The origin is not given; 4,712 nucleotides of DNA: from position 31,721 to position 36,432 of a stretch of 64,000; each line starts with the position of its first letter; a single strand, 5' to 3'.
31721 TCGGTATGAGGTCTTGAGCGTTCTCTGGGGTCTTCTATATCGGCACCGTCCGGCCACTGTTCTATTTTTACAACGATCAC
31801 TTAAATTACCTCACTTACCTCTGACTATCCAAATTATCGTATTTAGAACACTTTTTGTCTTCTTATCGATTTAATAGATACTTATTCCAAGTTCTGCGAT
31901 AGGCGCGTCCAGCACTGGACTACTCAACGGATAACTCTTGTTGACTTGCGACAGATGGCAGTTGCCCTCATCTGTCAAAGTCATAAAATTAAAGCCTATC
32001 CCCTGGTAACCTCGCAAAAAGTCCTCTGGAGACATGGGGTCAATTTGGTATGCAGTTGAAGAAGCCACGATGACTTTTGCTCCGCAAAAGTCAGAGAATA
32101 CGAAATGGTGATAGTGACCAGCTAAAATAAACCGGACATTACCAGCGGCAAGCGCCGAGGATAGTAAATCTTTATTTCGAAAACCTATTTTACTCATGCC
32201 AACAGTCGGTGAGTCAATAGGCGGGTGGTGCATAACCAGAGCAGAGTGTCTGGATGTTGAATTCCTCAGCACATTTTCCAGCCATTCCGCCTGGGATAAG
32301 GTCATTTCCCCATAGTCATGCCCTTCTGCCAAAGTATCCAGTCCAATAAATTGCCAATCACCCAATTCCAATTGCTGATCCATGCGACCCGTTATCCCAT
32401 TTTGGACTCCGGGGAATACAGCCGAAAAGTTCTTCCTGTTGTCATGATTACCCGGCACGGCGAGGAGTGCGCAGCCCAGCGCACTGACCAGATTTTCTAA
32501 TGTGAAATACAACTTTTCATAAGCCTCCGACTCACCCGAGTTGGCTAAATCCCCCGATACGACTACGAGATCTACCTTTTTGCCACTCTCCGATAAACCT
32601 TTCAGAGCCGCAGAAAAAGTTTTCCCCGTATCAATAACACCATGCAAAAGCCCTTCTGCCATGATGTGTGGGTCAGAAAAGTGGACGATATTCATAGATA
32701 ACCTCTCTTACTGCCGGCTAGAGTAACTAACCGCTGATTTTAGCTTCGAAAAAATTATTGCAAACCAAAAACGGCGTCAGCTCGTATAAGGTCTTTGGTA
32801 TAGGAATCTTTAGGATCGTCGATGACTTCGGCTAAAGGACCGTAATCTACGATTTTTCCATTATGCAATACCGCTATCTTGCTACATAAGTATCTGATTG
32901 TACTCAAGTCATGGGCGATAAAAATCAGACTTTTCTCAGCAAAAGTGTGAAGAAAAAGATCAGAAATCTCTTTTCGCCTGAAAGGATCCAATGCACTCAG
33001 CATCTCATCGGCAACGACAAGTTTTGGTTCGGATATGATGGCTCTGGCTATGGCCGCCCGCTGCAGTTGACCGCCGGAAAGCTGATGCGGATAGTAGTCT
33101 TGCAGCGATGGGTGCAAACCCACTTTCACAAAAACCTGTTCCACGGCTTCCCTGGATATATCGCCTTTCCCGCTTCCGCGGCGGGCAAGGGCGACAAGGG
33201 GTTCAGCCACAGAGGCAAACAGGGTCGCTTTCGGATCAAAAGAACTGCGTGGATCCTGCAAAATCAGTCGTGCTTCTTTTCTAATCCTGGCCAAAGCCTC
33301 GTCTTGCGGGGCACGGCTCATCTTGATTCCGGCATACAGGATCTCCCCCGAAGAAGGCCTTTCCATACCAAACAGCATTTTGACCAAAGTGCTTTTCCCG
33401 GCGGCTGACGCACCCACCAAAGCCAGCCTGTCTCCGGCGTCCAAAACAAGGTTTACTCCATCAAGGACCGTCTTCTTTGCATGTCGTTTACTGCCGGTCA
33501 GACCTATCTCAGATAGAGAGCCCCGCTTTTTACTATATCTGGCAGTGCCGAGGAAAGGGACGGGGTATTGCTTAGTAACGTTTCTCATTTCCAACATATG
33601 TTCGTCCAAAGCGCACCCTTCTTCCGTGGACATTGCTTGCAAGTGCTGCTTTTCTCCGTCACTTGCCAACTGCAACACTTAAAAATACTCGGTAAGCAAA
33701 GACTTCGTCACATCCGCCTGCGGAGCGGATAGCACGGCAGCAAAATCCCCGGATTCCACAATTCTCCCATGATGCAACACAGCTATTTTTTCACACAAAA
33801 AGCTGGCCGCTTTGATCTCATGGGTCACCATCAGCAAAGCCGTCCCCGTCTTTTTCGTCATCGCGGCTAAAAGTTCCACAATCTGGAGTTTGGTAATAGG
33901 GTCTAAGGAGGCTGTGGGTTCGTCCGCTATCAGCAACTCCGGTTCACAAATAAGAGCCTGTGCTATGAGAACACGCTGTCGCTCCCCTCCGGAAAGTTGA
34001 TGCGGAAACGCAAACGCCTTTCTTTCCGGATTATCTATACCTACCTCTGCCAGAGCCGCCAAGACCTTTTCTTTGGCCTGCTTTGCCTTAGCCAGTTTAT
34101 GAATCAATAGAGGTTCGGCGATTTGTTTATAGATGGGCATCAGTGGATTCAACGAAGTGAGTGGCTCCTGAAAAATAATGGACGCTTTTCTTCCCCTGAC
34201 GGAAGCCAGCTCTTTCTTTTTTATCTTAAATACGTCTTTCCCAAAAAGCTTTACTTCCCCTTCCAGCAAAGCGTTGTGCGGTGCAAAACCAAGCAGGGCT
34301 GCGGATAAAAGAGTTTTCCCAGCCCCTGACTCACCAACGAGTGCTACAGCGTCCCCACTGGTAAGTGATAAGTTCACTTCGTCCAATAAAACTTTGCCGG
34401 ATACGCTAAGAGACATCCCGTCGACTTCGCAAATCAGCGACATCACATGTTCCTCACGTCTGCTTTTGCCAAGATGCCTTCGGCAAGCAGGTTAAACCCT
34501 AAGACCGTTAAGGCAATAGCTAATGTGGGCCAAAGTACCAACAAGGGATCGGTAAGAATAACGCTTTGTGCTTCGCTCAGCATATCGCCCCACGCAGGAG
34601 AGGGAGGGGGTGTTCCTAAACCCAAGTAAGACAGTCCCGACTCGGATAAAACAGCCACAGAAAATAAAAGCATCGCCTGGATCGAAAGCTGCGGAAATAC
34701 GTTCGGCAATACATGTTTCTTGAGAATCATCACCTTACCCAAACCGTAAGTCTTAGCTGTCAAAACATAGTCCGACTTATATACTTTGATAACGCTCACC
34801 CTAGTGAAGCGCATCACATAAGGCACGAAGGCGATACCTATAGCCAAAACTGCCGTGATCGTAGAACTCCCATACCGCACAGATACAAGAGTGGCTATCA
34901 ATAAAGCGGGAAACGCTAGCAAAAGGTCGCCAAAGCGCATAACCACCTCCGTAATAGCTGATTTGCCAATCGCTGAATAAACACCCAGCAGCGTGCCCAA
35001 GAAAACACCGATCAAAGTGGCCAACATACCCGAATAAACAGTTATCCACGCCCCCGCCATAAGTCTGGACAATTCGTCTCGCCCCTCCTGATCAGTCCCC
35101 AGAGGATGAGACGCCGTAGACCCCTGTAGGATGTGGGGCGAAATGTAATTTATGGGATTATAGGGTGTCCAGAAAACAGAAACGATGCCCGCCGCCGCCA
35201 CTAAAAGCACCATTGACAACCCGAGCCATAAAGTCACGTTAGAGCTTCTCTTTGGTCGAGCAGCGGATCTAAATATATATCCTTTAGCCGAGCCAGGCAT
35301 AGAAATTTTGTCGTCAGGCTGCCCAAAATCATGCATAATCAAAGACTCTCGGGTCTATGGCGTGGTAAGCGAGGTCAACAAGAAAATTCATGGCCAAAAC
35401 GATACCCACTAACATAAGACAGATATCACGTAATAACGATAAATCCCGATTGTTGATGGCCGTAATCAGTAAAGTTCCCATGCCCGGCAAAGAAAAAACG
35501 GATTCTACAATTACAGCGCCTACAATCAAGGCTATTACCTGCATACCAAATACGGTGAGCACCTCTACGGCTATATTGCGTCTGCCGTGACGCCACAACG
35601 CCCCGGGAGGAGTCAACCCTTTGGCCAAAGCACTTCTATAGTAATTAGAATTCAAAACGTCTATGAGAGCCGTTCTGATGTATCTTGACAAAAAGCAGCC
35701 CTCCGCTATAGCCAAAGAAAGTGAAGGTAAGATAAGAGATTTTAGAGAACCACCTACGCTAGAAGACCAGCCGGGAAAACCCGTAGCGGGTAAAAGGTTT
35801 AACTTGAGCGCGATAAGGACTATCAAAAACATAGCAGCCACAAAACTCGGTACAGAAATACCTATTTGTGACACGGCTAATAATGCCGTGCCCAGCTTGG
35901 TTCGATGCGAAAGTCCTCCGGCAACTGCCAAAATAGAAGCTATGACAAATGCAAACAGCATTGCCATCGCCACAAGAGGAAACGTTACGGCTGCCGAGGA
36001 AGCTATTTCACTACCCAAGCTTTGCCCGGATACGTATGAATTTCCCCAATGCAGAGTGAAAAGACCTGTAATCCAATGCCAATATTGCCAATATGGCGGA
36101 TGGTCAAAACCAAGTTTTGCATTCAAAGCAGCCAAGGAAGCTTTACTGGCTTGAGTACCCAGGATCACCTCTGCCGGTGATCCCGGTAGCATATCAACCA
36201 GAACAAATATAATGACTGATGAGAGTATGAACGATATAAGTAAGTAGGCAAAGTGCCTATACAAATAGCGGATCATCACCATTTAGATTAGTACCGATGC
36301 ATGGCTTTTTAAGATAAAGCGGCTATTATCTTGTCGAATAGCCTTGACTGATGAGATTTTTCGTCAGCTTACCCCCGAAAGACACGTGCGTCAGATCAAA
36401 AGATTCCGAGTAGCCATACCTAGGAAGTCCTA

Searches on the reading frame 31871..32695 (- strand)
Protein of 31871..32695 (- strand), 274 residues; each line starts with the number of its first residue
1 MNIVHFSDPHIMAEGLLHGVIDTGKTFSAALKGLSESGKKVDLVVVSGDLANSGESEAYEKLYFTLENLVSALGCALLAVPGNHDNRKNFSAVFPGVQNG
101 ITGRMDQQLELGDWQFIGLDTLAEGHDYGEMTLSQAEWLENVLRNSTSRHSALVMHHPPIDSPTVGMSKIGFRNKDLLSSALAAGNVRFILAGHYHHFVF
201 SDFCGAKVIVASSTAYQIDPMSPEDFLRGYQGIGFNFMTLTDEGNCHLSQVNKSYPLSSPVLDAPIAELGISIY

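Call 32: search_protein_families(library=pfam, proteins=[window:31871-32695:-], max_evalue=0.0001)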
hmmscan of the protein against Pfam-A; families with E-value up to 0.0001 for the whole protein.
window:31871-32695:- (274 aa): 2 families
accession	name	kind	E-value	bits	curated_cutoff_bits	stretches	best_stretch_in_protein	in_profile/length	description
PF00149.33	Metallophos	-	7.3e-15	56.3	21.5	1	1-197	1-190/191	Calcineurin-like phosphoesterase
PF12850.12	Metallophos_2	-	2.8e-06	27.9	27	1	1-199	1-120/154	Calcineurin-like phosphoesterase superfamily domain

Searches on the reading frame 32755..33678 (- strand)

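Call 32: search_protein_families(library=pfam, proteins=[window:32755-33678:-], max_evalue=0.0001)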
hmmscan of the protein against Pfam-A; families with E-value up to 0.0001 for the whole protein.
window:32755-33678:- (307 aa): 1 family
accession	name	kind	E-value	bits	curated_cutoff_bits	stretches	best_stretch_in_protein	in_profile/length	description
PF00005.33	ABC_tran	-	4.9e-26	92.4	25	1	72-226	1-135/137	ABC transporter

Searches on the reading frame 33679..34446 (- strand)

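Call 32: search_protein_families(library=pfam, proteins=[window:33679-34446:-], max_evalue=0.0001)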
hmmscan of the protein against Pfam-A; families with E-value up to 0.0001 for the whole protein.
window:33679-34446:- (255 aa): 1 family
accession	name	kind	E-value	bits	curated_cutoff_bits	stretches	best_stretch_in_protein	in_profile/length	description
PF00005.33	ABC_tran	-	1.7e-27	97.1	25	1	21-179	1-137/137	ABC transporter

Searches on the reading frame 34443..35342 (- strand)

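Call 32: search_protein_families(library=pfam, proteins=[window:34443-35342:-], max_evalue=0.0001)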
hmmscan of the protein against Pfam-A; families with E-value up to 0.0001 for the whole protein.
window:34443-35342:- (299 aa): 1 family
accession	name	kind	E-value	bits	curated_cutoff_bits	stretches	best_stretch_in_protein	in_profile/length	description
PF00528.27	BPD_transp_1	-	6.8e-22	78.5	26.4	1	116-291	1-175/184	Binding-protein-dependent transport system inner membrane component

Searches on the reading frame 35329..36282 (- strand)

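Call 52: search_protein_families(library=pfam, proteins=[window:35329-36282:-], max_evalue=1)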
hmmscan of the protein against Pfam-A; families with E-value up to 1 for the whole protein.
window:35329-36282:- (317 aa): 2 families
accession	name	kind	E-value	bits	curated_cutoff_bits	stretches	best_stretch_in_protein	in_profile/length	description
PF00528.27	BPD_transp_1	-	3.3e-29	102.4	26.4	1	113-313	3-182/184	Binding-protein-dependent transport system inner membrane component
PF19300.4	BPD_transp_1_N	-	9.4e-11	42.3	23.8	1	3-77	1-75/114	Binding-prot-dependent transport system membrane comp, N-term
